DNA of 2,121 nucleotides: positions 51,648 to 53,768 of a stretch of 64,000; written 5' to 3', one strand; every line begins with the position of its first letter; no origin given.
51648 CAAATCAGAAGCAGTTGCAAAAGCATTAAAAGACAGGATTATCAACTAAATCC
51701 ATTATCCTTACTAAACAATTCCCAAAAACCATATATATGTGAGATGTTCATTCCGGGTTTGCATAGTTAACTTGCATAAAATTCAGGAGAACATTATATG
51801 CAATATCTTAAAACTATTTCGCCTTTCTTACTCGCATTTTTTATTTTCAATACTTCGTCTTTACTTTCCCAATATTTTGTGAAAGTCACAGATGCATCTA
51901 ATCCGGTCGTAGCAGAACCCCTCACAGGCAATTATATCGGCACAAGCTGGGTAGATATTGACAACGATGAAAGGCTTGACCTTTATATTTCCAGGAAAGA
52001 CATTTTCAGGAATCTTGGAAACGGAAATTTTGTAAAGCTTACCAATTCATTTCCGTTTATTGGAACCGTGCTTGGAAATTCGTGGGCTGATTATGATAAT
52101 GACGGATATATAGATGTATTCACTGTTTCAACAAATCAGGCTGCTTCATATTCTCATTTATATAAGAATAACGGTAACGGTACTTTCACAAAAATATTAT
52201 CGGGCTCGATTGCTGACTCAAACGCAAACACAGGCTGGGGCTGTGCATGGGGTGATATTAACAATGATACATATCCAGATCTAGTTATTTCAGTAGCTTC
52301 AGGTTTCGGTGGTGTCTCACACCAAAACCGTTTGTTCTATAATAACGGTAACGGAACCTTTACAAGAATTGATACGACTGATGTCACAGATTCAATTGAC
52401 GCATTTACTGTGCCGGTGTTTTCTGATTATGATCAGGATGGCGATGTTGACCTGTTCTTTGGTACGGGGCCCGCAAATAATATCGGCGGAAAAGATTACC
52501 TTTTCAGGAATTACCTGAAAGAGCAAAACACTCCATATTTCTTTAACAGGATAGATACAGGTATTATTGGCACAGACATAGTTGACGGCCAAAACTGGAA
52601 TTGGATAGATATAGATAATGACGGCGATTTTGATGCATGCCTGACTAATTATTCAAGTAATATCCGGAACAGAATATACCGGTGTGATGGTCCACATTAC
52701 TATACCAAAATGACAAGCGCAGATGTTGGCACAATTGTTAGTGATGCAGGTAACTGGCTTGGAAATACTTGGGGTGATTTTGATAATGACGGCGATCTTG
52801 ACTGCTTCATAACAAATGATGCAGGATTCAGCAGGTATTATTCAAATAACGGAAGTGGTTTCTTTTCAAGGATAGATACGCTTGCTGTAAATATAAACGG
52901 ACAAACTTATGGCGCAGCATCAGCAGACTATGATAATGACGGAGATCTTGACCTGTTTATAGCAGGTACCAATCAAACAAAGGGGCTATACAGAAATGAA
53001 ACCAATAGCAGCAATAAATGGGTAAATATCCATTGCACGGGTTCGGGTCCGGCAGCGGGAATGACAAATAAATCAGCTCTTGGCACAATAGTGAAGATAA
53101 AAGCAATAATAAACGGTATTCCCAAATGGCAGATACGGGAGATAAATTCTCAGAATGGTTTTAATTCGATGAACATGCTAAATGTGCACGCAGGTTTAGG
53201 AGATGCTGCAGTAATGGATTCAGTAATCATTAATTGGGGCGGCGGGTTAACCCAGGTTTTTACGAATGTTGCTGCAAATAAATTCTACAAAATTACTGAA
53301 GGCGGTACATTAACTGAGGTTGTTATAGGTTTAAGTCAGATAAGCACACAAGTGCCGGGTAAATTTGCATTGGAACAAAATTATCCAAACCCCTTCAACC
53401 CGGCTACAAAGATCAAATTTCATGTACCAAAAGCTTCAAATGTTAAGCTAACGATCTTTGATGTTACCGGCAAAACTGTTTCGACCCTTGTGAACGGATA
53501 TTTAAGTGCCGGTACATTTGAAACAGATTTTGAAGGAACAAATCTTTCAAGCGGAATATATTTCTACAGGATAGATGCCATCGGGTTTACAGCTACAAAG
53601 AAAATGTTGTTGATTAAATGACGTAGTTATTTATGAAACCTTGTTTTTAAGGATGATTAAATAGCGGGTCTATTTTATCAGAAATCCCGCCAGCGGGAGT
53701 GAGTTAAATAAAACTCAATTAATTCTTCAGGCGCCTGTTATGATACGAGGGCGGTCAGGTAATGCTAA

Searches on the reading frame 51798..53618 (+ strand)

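Call 46: search_protein_families(library=pfam, proteins=[window:51798-53618:+], max_evalue=0.001)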
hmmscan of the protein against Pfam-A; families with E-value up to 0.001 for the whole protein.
window:51798-53618:+ (607 aa): 5 families
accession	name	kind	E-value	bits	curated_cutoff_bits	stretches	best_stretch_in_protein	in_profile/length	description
PF13517.12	FG-GAP_3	-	2.4e-36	124.5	26.9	5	98-164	1-61/61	FG-GAP-like repeat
PF07593.17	UnbV_ASPIC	-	6.3e-14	52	23.4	1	427-497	1-67/68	ASPIC and UnbV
PF18962.6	Por_Secre_tail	-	6.5e-10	39.6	27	1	529-603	2-73/75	Secretion system C-terminal sorting domain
PF01839.29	FG-GAP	-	1.8e-06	28.2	22.1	0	146-172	2-27/37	FG-GAP repeat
PF13860.13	FlgD_ig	-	4.3e-05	23.9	27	1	545-585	21-66/79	FlgD Ig-like domain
